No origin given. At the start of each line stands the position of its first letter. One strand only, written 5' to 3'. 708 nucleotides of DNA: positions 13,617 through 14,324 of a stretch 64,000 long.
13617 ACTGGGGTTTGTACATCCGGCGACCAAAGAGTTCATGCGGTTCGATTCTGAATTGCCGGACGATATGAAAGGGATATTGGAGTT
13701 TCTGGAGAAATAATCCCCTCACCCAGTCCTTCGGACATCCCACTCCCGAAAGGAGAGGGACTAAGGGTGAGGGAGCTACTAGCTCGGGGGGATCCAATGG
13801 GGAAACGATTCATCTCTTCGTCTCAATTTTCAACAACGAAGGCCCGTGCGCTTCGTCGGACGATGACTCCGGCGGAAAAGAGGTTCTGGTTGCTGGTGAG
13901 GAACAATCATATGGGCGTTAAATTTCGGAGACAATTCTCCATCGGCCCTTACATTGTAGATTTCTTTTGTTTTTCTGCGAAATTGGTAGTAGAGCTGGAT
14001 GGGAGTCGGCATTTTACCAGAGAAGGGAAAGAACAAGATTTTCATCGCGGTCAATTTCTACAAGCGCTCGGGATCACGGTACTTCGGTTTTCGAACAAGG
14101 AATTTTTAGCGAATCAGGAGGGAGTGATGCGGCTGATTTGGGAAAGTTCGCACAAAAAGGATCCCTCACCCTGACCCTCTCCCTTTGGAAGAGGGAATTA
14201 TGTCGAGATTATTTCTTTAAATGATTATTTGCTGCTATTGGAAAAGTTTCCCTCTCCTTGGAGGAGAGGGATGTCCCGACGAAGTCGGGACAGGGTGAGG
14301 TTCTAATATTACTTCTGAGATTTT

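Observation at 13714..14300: DUF559 endonuclease gene bracketed by inverted copies of a ~50-nt nested-hairpin repeat: possible nuclease-plus-REP-like mobile unit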

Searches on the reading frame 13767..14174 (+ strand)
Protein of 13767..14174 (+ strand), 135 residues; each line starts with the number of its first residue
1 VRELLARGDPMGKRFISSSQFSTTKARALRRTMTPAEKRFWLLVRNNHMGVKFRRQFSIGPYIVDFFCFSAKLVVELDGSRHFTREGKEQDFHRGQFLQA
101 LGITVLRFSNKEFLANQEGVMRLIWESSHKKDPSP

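Call 4: search_protein_families(library=pfam, proteins=[window:13767-14174:+], max_evalue=0.01)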
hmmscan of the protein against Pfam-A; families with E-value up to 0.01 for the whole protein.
window:13767-14174:+ (135 aa): 3 families
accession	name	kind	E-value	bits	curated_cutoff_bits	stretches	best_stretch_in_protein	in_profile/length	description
PF04480.18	DUF559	-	4.8e-34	117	20.6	1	23-126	4-106/109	Protein of unknown function (DUF559)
PF18741.7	MTES_1575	-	3.3e-09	37.1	38.2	1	48-126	11-94/96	REase_MTES_1575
PF10881.14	DUF2726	-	0.002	18.3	24.7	1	70-112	70-112/126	Protein of unknown function (DUF2726)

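Call 8: find_encoding_contigs(protein=window:13797-14174:+, flank=10000, max_places=10)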
Protein window:13797-14174:+ (125 aa): 2 contigs read that carry it; 2 places shown.
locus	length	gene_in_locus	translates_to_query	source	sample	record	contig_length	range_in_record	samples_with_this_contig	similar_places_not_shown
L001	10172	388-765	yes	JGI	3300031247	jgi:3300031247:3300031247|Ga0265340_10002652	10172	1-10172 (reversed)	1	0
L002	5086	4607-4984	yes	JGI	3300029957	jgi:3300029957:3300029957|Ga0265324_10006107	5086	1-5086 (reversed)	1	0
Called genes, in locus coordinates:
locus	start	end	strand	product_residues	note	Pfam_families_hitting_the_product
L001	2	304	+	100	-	?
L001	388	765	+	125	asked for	PF04480:DUF559, PF18741:MTES_1575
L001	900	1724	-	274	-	PF04085:MreC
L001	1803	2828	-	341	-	PF00022:Actin (faint), PF06723:MreB_Mbl, PF00012:HSP70, PF14450:FtsA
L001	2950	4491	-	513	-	PF02142:MGS, PF01808:AICARFT_IMPCHas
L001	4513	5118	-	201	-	PF00551:Formyl_trans_N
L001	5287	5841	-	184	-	PF00080:Sod_Cu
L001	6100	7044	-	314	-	PF02016:Peptidase_S66, PF17676:Peptidase_S66C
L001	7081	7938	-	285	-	-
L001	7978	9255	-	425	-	PF01512:Complex1_51K, PF10531:SLBB (weak), PF22461:SLBB_2, PF10589:NADH_4Fe-4S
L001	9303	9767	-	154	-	PF01257:2Fe-2S_thioredx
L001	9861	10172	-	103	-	?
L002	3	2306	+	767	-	?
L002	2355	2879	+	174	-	PF01258:zf-dskA_traR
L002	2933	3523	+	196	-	PF01252:Peptidase_A8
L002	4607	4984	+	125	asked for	PF04480:DUF559, PF18741:MTES_1575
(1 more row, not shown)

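Call 10: find_homologous_proteins(query=window:13797-14174:+, max_evalue=0.00001)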
Query window:13797-14174:+ (125 aa): 1609 proteins with E <= 0.00001 among 1614 candidates; the best 120 are listed.
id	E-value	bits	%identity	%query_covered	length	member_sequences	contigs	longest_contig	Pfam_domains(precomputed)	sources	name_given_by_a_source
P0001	7.4e-64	231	100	82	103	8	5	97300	PF04480.19,PF18741.8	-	-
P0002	1.8e-59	217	80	100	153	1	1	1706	PF04480.19,PF18741.8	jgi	jgi:very-short-patch-repair endonuclease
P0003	4.4e-57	209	77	100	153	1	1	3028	PF04480.19,PF18741.8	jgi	jgi:very-short-patch-repair endonuclease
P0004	2.5e-56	207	75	99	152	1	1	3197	PF04480.19,PF18741.8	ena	-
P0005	9.0e-56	205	74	100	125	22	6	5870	PF04480.19,PF18741.8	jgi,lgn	jgi:very-short-patch-repair endonuclease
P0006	2.2e-55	204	74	100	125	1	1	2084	PF04480.19,PF18741.8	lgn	-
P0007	4.8e-55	203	75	96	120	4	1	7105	PF04480.19,PF18741.8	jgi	jgi:very-short-patch-repair endonuclease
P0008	5.0e-55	203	74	100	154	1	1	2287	PF04480.19,PF18741.8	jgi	jgi:very-short-patch-repair endonuclease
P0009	1.2e-54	202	74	100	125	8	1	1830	PF04480.19,PF18741.8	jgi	jgi:very-short-patch-repair endonuclease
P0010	3.4e-54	200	74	100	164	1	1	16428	PF04480.19,PF18741.8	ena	-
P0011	2.6e-51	191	77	93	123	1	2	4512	PF04480.19,PF18741.8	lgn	-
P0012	3.2e-51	190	73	99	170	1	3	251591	PF04480.19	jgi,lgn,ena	-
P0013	7.6e-51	189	74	94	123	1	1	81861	PF04480.19,PF18741.8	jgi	jgi:very-short-patch-repair endonuclease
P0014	2.9e-50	187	72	97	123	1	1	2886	PF04480.19,PF18741.8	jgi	jgi:very-short-patch-repair endonuclease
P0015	6.5e-50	186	76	93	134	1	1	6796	PF04480.19,PF18741.8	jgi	jgi:very-short-patch-repair endonuclease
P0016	1.9e-49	185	70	100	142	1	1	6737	PF04480.19,PF18741.8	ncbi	-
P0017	8.7e-49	183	72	93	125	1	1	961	PF04480.19,PF18741.8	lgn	-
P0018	2.1e-48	181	73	93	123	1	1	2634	PF04480.19,PF18741.8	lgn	-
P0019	2.1e-48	181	70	97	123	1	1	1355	PF04480.19,PF18741.8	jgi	jgi:very-short-patch-repair endonuclease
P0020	9.0e-48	179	75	93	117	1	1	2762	PF04480.19,PF18741.8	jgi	jgi:very-short-patch-repair endonuclease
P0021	1.3e-47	179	77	82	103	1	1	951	PF04480.19,PF18741.8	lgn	-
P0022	5.2e-47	177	72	93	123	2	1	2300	PF04480.19,PF18741.8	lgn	-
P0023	5.6e-47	177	77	82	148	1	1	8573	PF04480.19,PF18741.8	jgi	-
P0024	6.3e-47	177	70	91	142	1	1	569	PF04480.19,PF18741.8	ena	-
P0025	9.0e-47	176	73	93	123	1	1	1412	PF04480.19,PF18741.8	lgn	-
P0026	1.7e-45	172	66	99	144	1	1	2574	PF04480.19,PF18741.8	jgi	jgi:very-short-patch-repair endonuclease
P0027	1.8e-45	172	76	82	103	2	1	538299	PF04480.19,PF18741.8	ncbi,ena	-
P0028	2.9e-45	171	70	93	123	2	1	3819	PF04480.19,PF18741.8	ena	-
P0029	6.9e-45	170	70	93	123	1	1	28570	PF04480.19,PF18741.8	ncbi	-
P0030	3.3e-43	165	72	82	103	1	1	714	PF04480.19,PF18741.8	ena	-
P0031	3.4e-43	165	73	82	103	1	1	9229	PF04480.19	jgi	jgi:very-short-patch-repair endonuclease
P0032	6.2e-43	164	65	98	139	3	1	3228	PF04480.19,PF18741.8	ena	-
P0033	5.0e-40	154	76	75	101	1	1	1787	PF04480.19,PF18741.8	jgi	jgi:very-short-patch-repair endonuclease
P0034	1.7e-39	153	71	81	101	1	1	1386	PF04480.19,PF18741.8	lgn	-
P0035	2.1e-38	149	71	75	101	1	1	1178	PF04480.19,PF18741.8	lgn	-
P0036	1.0e-34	137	68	75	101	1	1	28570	PF04480.19,PF18741.8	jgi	jgi:very-short-patch-repair endonuclease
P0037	9.5e-33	131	75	62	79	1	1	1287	PF04480.19,PF18741.8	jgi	jgi:very-short-patch-repair endonuclease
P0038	9.9e-33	131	62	82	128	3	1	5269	PF04480.19,PF18741.8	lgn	-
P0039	2.1e-32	130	74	61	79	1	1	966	PF04480.19,PF18741.8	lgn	-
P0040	2.3e-32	130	52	96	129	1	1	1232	PF04480.19,PF18741.8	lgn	-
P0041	4.6e-32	129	68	73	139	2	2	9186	PF04480.19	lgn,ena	-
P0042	7.2e-30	122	48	93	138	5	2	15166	PF04480.19,PF18741.8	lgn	-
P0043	2.5e-29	120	53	81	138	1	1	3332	PF04480.19,PF18741.8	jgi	jgi:very-short-patch-repair endonuclease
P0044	4.0e-29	119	57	76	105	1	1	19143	PF04480.19,PF18741.8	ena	-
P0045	1.0e-28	118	48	95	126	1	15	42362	PF04480.19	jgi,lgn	jgi:very-short-patch-repair endonuclease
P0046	8.8e-27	112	46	93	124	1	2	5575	PF04480.19,PF18741.8,PF10881.15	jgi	jgi:very-short-patch-repair endonuclease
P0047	2.1e-26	110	55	80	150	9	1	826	PF04480.19,PF18741.8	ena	-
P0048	2.6e-26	110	46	99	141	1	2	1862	PF04480.19,PF18741.8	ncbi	-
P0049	3.6e-26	110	53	75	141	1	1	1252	PF04480.19,PF18741.8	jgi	jgi:very-short-patch-repair endonuclease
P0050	3.7e-26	110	53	82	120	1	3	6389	PF04480.19,PF18741.8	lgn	-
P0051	5.0e-26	109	45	97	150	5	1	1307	PF04480.19,PF18741.8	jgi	-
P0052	1.3e-25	108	51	92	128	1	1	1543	PF04480.19,PF18741.8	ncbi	-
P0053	1.3e-25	108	51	90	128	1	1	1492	PF04480.19,PF18741.8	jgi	jgi:very-short-patch-repair endonuclease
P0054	1.3e-25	108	45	98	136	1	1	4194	PF04480.19,PF18741.8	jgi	jgi:very-short-patch-repair endonuclease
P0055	2.3e-25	107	44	97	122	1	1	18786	PF04480.19,PF18741.8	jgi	jgi:very-short-patch-repair endonuclease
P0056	7.8e-25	105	42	99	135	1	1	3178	PF04480.19,PF18741.8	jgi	jgi:very-short-patch-repair endonuclease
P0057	8.4e-25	105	51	91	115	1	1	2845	PF04480.19,PF18741.8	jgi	jgi:very-short-patch-repair endonuclease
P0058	1.2e-24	105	51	82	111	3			PF04480.19,PF18741.8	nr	nr:endonuclease domain-containing protein [Deinococcus aestuarii]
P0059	1.6e-24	104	53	86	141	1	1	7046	PF04480.19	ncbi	-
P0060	1.6e-24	104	48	86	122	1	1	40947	PF04480.19,PF18741.8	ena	-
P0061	1.7e-24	104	53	78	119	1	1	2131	PF04480.19,PF18741.8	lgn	-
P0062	3.0e-24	103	49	87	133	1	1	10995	PF04480.19,PF18741.8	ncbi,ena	ncbi:MAG: DUF559 domain-containing protein [Candidatus Paceibacterota bacterium]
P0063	3.5e-24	103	48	93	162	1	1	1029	PF04480.19,PF18741.8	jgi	jgi:very-short-patch-repair endonuclease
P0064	3.6e-24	103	48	86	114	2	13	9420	PF04480.19,PF18741.8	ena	-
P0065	4.6e-24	103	49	87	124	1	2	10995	PF04480.19,PF18741.8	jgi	jgi:very-short-patch-repair endonuclease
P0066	5.7e-24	102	48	82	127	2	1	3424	PF04480.19,PF18741.8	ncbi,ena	-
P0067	6.8e-24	102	49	87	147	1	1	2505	PF04480.19,PF18741.8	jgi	jgi:very-short-patch-repair endonuclease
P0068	9.7e-24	102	51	80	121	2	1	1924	PF04480.19,PF18741.8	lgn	-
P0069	9.9e-24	102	48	84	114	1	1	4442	PF04480.19,PF18741.8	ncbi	-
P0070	1.2e-23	101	50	80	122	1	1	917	PF04480.19,PF18741.8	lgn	-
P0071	1.3e-23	101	46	91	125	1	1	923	PF04480.19,PF18741.8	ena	-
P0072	1.3e-23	101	50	80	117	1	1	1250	PF04480.19,PF18741.8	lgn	-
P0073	1.4e-23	101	46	76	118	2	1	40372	PF04480.19,PF18741.8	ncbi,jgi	jgi:very-short-patch-repair endonuclease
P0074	1.5e-23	101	48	90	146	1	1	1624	PF04480.19,PF18741.8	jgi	jgi:very-short-patch-repair endonuclease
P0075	1.8e-23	101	45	96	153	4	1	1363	PF04480.19,PF18741.8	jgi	jgi:very-short-patch-repair endonuclease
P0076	1.8e-23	101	51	87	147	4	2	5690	PF04480.19,PF18741.8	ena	-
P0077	2.0e-23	101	48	91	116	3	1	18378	PF04480.19,PF18741.8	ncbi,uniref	ncbi:endonuclease domain-containing protein [Deinococcus antarcticus]|uniref:Endonuclease domain-con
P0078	2.1e-23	101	43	93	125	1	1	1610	PF04480.19,PF18741.8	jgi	jgi:very-short-patch-repair endonuclease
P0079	3.6e-23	100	49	80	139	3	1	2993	PF04480.19,PF18741.8,PF10881.15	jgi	jgi:very-short-patch-repair endonuclease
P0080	4.3e-23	100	50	73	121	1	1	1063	PF04480.19,PF18741.8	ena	-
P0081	4.3e-23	100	47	88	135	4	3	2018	PF04480.19,PF18741.8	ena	-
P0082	6.0e-23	99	52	80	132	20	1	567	PF04480.19,PF18741.8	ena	-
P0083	6.8e-23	99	50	80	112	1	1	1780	PF04480.19,PF18741.8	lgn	-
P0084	6.9e-23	99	46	85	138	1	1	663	PF04480.19,PF18741.8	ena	-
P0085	7.7e-23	99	46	94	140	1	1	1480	PF04480.19,PF18741.8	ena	-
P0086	7.8e-23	99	53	75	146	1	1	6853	PF04480.19,PF18741.8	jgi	jgi:very-short-patch-repair endonuclease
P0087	8.2e-23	99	42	97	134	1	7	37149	PF04480.19,PF18741.8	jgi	jgi:very-short-patch-repair endonuclease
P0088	9.7e-23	99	48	87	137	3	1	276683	PF04480.19,PF18741.8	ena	-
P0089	1.1e-22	98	52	74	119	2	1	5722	PF04480.19,PF18741.8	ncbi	-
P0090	1.1e-22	98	47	92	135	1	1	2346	PF04480.19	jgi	jgi:very-short-patch-repair endonuclease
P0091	1.1e-22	98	50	78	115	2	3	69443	PF04480.19,PF18741.8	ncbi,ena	-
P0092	1.3e-22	98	50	82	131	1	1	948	PF04480.19,PF18741.8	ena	-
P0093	1.8e-22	98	54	82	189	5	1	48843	PF04480.19,PF18741.8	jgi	-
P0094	1.8e-22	98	48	78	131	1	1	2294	PF04480.19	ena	-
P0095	2.4e-22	97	48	82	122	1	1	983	PF04480.19,PF18741.8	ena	-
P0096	2.6e-22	97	51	81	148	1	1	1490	PF04480.19,PF18741.8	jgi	jgi:very-short-patch-repair endonuclease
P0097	2.8e-22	97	45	91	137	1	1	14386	PF04480.19,PF18741.8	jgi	jgi:very-short-patch-repair endonuclease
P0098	3.0e-22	97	53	72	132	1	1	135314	PF04480.19,PF18741.8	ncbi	ncbi:MAG: endonuclease domain-containing protein [Janthinobacterium lividum]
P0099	3.1e-22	97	46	80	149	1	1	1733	PF04480.19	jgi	-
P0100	3.4e-22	97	47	85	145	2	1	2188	PF04480.19,PF18741.8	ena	-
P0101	3.4e-22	97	48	81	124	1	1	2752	PF04480.19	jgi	jgi:very-short-patch-repair endonuclease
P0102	3.5e-22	97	50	82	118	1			PF04480.19,PF18741.8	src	-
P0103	3.5e-22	97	48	93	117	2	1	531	PF04480.19,PF18741.8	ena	-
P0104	3.6e-22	97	51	80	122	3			PF04480.19,PF18741.8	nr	nr:DUF559 domain-containing protein [Deinococcus sp. RL]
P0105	4.0e-22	97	53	77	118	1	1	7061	PF04480.19,PF18741.8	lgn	-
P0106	4.5e-22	96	49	84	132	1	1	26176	PF04480.19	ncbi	ncbi:MAG: endonuclease domain-containing protein [Candidatus Omnitrophota bacterium]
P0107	4.6e-22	96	46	87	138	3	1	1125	PF04480.19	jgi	jgi:BirA family biotin operon repressor/biotin-[acetyl-CoA-carboxylase] ligase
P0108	4.6e-22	96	49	83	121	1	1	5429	PF04480.19,PF18741.8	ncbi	-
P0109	5.4e-22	96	46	86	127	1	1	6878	PF04480.19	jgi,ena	-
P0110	5.5e-22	96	48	86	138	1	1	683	PF04480.19,PF18741.8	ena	-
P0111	5.7e-22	96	47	89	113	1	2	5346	PF04480.19,PF18741.8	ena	-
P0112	6.5e-22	96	51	79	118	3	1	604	PF04480.19,PF18741.8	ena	-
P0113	6.8e-22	96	48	86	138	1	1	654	PF04480.19,PF18741.8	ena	-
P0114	6.8e-22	96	48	90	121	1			PF04480.19,PF18741.8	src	-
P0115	7.0e-22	96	48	86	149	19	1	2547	PF04480.19,PF18741.8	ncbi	-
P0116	7.7e-22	96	46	78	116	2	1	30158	PF04480.19,PF18741.8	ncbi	-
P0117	7.7e-22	96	48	86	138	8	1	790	PF04480.19,PF18741.8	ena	-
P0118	7.9e-22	96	49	82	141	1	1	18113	PF04480.19,PF18741.8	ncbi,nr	ncbi:MAG: endonuclease domain-containing protein [Chloroflexi bacterium]|nr:endonuclease domain-cont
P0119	9.1e-22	95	49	79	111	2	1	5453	PF04480.19,PF18741.8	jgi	jgi:very-short-patch-repair endonuclease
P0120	9.7e-22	95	47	86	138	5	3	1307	PF04480.19,PF18741.8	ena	-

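Call 51: find_encoding_contigs(protein=P0027, flank=6000, max_places=4)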
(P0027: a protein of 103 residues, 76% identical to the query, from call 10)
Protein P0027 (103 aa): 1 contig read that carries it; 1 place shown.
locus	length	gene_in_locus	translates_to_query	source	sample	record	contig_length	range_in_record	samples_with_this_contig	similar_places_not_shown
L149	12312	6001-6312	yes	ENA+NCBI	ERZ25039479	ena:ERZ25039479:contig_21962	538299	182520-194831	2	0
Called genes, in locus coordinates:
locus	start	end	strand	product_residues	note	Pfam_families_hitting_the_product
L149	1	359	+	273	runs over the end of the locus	PF01048:PNP_UDP_1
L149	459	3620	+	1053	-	PF00133:tRNA-synt_1, PF09334:tRNA-synt_1g (weak), PF08264:Anticodon_1, PF19302:DUF5915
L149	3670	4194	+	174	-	PF01258:zf-dskA_traR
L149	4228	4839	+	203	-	PF01252:Peptidase_A8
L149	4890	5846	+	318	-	PF01479:S4 (weak), PF00849:PseudoU_synth_2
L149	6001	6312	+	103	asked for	PF04480:DUF559, PF18741:MTES_1575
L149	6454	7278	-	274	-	PF04085:MreC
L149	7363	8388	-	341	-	PF00022:Actin (faint), PF06723:MreB_Mbl, PF00012:HSP70, PF14450:FtsA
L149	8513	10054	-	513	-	PF02142:MGS, PF01808:AICARFT_IMPCHas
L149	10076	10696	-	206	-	PF00551:Formyl_trans_N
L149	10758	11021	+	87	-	-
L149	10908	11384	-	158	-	PF00080:Sod_Cu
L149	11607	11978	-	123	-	-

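Call 52: find_encoding_contigs(protein=P0013, flank=6000, max_places=4)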
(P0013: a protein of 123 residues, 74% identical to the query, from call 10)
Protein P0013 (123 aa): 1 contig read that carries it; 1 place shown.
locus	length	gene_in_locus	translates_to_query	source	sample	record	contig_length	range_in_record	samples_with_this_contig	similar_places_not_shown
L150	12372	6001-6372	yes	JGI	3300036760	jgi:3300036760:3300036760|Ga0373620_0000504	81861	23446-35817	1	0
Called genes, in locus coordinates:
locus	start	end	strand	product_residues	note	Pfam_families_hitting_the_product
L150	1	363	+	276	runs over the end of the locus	PF01048:PNP_UDP_1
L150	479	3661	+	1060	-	PF00133:tRNA-synt_1, PF09334:tRNA-synt_1g (weak), PF08264:Anticodon_1, PF19302:DUF5915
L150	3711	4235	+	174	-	PF01258:zf-dskA_traR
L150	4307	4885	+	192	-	PF01252:Peptidase_A8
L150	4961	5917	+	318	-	PF01479:S4, PF00849:PseudoU_synth_2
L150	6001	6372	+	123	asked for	PF04480:DUF559, PF18741:MTES_1575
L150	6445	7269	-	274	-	PF04085:MreC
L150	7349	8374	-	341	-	PF00022:Actin (faint), PF06723:MreB_Mbl, PF00012:HSP70, PF14450:FtsA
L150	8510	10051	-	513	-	PF02142:MGS, PF01808:AICARFT_IMPCHas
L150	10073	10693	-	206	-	PF00551:Formyl_trans_N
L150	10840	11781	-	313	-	PF02016:Peptidase_S66, PF17676:Peptidase_S66C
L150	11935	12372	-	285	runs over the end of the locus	-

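Call 53: find_encoding_contigs(protein=P0012, flank=6000, max_places=4)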
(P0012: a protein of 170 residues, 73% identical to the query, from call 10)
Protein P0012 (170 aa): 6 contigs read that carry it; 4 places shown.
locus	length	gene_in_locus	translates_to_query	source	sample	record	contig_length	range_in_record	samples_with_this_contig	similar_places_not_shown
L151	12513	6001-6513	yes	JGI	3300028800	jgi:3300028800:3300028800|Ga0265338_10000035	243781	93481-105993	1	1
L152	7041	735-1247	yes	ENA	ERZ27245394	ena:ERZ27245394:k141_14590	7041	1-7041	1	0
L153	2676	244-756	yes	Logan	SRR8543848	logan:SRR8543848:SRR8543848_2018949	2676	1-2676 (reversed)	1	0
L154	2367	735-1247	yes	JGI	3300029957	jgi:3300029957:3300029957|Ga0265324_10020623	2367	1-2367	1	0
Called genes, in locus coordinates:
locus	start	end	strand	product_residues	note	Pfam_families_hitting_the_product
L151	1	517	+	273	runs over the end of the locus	PF01048:PNP_UDP_1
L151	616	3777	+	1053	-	PF00133:tRNA-synt_1, PF09334:tRNA-synt_1g (weak), PF08264:Anticodon_1, PF19302:DUF5915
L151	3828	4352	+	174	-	PF01258:zf-dskA_traR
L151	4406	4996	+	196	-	PF01252:Peptidase_A8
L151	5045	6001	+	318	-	PF01479:S4, PF00849:PseudoU_synth_2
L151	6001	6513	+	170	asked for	PF04480:DUF559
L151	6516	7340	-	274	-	PF04085:MreC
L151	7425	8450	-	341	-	PF00022:Actin (faint), PF06723:MreB_Mbl, PF00012:HSP70, PF14450:FtsA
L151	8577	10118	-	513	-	PF02142:MGS, PF01808:AICARFT_IMPCHas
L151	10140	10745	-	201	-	PF00551:Formyl_trans_N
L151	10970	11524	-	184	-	PF00080:Sod_Cu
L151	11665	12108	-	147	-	-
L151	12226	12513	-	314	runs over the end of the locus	PF02016:Peptidase_S66, PF17676:Peptidase_S66C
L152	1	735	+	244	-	?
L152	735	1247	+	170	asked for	PF04480:DUF559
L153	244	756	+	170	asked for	PF04480:DUF559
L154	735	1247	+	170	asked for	PF04480:DUF559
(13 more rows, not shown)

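Call 82: predict_structure(alignment_id=A3)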
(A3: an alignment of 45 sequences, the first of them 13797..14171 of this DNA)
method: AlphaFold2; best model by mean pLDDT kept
length: 125 residues; sequences in the alignment: 45
mean_pLDDT: 85.7   pTM: 0.80
mean pLDDT of the five models: 85.7, 85.7, 85.4, 84.7, 83.4
residues with pLDDT >= 90: 79; 70-90: 26; 50-70: 15; < 50: 5
segments of 3 or more residues with pLDDT < 50: 1-3
pLDDT, mean of each block of 10 residues (from residue 1): 58 87 94 92 93 94 85 66 90 93 95 95 58
secondary structure, 60 per line:
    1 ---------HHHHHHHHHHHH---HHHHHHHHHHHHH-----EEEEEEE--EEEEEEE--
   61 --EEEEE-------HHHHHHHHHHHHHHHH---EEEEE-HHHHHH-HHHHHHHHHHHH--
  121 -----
elements in order: H10-21 H25-37 E43-49 E52-58 E63-67 H75-90 E94-98 H100-105 H107-118
